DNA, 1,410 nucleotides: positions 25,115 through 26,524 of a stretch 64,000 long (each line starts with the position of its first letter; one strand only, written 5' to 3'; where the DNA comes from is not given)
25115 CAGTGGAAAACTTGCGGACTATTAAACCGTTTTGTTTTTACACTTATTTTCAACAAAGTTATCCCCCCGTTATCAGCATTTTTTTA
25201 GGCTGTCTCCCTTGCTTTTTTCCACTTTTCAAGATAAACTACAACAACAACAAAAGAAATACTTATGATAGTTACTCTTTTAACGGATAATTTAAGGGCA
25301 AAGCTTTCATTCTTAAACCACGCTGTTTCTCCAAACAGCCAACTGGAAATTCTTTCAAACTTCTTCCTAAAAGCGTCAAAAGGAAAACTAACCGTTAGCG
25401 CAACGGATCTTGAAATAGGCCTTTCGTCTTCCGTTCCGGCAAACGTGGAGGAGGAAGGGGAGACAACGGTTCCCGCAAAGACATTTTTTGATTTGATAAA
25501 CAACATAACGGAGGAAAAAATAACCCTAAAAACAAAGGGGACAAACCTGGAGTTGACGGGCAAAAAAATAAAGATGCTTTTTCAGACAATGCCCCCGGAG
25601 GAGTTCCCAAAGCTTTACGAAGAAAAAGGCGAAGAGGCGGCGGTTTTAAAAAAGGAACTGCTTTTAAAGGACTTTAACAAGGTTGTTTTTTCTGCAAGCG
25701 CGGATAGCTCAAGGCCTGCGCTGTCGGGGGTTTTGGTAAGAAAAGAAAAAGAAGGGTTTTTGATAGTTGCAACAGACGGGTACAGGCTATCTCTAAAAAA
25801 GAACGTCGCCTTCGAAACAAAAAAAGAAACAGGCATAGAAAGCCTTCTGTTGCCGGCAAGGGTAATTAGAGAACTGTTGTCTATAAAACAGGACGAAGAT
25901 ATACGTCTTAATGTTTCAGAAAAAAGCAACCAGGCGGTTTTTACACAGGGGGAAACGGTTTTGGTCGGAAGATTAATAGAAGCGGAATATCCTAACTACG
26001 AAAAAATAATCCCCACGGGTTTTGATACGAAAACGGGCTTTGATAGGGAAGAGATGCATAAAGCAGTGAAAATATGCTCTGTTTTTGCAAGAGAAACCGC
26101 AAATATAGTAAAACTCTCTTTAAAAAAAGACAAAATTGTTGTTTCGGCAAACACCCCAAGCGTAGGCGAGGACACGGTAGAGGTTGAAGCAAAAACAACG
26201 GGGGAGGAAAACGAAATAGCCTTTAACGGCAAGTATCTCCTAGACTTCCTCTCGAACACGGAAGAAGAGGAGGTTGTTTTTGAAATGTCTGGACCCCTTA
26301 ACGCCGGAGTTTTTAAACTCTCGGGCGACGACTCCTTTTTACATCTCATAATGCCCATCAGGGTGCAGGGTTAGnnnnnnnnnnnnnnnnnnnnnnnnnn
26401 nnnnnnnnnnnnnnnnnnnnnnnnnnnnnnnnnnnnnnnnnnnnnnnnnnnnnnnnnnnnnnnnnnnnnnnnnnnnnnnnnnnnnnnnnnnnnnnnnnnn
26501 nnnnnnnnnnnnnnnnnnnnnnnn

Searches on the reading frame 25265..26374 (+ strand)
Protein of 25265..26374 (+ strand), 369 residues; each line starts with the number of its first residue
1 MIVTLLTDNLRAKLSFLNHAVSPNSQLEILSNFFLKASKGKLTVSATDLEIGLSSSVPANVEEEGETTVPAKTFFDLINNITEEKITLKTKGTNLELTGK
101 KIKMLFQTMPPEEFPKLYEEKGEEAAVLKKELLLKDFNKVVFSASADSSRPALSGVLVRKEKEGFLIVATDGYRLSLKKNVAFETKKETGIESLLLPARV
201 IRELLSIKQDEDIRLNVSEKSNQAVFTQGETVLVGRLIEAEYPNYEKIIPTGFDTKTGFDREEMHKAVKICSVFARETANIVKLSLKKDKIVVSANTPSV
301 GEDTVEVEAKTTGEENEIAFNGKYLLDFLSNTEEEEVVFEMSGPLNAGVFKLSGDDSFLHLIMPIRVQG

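Call 18: search_protein_families(library=pfam, proteins=[window:25265-26374:+], max_evalue=0.001)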
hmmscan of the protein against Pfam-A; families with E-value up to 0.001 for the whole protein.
window:25265-26374:+ (369 aa): 3 families
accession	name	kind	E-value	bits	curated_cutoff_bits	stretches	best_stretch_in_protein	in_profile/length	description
PF00712.24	DNA_pol3_beta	-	2.5e-28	99.1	24.4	2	3-117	3-119/120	DNA polymerase III beta subunit, N-terminal domain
PF02768.20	DNA_pol3_beta_3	-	4.6e-23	81.8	27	1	247-366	2-121/121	DNA polymerase III beta subunit, C-terminal domain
PF02767.21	DNA_pol3_beta_2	-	1.5e-21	77.2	27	1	128-244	2-116/116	DNA polymerase III beta subunit, central domain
